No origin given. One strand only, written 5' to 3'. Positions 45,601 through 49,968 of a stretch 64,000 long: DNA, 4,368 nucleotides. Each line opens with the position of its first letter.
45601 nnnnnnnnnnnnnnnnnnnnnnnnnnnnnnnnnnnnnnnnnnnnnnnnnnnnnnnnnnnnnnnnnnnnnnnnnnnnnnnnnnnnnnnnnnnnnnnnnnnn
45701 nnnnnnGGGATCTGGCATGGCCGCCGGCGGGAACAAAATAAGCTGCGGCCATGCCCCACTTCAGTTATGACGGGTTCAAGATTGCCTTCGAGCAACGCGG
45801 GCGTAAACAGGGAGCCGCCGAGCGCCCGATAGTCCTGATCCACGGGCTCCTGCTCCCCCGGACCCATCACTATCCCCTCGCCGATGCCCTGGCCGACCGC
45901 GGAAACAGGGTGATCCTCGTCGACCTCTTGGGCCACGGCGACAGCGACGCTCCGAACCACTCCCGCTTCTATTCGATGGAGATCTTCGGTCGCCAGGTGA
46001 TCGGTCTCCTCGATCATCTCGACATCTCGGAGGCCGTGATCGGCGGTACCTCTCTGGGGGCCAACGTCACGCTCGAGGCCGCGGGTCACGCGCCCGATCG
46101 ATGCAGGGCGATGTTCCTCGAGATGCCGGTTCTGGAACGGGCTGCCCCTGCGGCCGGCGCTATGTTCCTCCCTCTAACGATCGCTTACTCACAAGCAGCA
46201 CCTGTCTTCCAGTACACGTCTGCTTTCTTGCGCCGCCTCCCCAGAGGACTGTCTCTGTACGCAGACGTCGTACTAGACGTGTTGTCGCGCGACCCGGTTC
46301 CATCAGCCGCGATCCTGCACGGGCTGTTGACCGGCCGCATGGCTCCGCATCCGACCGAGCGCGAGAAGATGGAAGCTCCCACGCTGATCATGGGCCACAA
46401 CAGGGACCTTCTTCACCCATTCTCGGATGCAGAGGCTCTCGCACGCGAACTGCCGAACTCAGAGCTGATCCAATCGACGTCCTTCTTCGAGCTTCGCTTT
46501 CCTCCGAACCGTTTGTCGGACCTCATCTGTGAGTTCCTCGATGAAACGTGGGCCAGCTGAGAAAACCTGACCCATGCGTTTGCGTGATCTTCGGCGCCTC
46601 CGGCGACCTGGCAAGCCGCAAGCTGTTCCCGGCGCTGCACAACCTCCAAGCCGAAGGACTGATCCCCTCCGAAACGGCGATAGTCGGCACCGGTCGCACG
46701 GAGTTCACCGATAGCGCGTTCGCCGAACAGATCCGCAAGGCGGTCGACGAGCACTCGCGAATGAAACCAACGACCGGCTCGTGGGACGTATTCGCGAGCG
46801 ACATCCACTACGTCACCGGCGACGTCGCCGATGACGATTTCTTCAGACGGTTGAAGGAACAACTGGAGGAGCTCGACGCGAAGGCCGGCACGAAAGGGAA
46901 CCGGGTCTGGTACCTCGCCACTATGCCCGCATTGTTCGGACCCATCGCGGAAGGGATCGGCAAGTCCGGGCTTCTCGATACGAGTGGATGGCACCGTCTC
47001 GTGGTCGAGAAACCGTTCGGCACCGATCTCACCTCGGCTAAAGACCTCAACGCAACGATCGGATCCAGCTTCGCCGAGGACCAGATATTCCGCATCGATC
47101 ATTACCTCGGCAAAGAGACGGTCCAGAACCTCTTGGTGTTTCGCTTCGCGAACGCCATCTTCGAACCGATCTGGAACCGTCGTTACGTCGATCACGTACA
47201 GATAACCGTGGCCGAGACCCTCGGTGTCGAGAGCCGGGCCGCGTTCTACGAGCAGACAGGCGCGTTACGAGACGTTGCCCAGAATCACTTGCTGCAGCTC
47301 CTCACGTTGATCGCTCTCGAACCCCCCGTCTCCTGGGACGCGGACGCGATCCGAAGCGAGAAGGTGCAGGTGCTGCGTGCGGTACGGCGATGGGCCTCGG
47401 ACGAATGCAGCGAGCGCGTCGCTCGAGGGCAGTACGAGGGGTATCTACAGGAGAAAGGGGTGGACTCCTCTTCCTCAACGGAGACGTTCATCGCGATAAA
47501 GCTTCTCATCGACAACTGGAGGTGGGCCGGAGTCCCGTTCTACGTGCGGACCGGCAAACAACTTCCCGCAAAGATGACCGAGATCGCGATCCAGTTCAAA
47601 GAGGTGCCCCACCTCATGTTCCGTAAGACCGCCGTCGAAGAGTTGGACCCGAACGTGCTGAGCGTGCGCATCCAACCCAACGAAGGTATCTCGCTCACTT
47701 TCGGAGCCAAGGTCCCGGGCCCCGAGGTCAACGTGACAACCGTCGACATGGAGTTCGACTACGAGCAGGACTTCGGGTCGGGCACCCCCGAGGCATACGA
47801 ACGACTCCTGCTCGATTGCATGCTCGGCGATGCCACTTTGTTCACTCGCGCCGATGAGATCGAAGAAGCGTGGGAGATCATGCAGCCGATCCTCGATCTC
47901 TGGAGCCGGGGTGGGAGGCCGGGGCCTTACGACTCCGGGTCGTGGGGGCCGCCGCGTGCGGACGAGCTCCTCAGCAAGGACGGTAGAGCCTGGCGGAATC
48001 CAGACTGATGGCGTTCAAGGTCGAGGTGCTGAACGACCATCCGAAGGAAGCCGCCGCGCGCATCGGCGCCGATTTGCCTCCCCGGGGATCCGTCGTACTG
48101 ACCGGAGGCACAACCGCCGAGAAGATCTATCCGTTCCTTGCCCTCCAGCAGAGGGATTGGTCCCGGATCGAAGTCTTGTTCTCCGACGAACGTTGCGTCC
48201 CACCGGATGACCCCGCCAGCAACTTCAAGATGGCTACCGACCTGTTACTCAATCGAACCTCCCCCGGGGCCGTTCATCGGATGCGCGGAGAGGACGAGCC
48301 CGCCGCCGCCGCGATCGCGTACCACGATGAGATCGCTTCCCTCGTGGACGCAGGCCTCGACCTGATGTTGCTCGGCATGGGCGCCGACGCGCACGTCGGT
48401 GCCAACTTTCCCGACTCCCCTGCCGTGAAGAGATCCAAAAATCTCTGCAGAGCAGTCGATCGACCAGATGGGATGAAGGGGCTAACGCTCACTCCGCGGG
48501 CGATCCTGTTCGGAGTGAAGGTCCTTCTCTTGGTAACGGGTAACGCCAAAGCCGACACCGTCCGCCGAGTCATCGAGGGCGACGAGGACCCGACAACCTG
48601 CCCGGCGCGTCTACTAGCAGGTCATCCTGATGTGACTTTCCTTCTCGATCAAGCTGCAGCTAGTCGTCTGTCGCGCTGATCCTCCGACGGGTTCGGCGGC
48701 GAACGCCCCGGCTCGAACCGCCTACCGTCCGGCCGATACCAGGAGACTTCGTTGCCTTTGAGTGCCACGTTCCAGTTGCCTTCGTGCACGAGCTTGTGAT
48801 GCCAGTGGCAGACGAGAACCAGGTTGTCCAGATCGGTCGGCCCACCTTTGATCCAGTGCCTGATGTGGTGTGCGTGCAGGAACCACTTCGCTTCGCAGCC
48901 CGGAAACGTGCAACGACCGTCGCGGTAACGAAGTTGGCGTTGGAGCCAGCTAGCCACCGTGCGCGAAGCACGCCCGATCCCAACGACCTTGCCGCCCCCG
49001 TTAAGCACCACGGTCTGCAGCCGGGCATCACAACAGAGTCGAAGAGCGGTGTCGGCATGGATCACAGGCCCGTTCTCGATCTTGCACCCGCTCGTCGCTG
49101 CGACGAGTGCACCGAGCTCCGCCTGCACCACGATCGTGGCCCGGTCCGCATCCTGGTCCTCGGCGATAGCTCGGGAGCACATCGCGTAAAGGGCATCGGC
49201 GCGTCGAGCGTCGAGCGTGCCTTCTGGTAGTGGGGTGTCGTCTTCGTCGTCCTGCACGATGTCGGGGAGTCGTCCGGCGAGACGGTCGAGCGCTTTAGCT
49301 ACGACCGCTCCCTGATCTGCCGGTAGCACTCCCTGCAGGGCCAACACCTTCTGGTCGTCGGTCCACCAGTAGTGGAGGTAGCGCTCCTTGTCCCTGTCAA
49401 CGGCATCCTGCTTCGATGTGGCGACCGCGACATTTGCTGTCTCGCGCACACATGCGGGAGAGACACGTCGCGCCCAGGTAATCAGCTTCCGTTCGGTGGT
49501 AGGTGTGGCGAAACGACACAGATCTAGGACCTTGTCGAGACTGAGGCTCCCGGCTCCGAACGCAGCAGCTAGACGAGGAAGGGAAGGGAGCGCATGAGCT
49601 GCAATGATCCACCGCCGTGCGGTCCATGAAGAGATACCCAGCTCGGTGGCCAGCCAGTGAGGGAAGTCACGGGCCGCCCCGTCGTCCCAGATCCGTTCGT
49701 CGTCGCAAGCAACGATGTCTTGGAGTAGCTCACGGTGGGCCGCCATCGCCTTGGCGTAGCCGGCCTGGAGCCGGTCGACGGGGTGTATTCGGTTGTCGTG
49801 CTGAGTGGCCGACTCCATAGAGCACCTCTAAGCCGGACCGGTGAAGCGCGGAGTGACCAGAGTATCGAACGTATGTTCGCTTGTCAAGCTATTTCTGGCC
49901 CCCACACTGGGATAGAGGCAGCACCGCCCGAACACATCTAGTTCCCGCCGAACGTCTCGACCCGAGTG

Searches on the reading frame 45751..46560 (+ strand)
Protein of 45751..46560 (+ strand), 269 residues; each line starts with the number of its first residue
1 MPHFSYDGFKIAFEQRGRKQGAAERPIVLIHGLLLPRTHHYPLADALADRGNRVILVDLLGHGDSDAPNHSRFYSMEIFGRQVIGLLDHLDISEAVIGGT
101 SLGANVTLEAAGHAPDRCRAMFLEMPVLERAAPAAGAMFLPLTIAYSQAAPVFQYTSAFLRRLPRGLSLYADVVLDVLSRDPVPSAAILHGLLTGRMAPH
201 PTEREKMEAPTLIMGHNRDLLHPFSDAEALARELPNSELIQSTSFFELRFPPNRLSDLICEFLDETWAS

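Call 33: search_protein_families(library=pfam, proteins=[window:45751-46560:+], max_evalue=0.001)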
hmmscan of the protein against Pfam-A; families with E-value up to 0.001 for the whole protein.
window:45751-46560:+ (269 aa): 3 families
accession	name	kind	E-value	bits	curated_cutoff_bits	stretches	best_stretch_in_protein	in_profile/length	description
PF00561.26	Abhydrolase_1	-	1.7e-17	64.4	25.8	1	26-135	2-116/245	alpha/beta hydrolase fold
PF12697.13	Abhydrolase_6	-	1.8e-12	48.8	26.3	1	27-229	1-188/217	Alpha/beta hydrolase family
PF12146.15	Hydrolase_4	-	1.4e-11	44.6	27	1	25-237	5-220/239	Serine aminopeptidase, S33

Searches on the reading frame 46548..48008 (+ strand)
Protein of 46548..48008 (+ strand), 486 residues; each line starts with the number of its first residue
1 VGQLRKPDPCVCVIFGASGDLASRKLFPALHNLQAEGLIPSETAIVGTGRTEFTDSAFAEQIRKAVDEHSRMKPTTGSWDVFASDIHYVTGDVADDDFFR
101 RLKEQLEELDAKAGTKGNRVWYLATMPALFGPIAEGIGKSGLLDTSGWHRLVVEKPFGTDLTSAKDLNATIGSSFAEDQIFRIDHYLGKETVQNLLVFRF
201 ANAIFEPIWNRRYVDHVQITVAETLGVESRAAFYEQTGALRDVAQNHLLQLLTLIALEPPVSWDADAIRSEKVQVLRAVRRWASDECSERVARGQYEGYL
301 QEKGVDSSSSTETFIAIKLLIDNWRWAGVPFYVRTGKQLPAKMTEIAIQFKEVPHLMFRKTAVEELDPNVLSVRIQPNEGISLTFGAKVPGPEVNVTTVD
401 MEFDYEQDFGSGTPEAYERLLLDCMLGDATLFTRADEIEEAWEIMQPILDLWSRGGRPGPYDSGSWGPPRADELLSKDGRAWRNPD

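Call 89: search_protein_families(library=pfam, proteins=[window:46548-48008:+], max_evalue=0.001)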
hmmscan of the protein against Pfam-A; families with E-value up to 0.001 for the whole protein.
window:46548-48008:+ (486 aa): 2 families
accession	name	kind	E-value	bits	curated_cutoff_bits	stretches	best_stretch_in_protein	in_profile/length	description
PF02781.21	G6PD_C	-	1.7e-120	402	27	1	196-483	1-296/296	Glucose-6-phosphate dehydrogenase, C-terminal domain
PF00479.28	G6PD_N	-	2e-64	218.1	22.1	1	13-194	1-183/183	Glucose-6-phosphate dehydrogenase, NAD binding domain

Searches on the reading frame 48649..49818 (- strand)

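Call 89: search_protein_families(library=pfam, proteins=[window:48649-49818:-], max_evalue=0.001)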
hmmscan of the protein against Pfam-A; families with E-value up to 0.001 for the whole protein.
window:48649-49818:- (389 aa): 2 families
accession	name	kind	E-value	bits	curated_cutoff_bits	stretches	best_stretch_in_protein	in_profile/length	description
PF02720.22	DUF222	-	4.7e-20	72.6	24.4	1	23-300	13-306/306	Domain of unknown function (DUF222)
PF01844.29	HNH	-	5.4e-06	26.9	21.4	1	312-338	12-38/47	HNH endonuclease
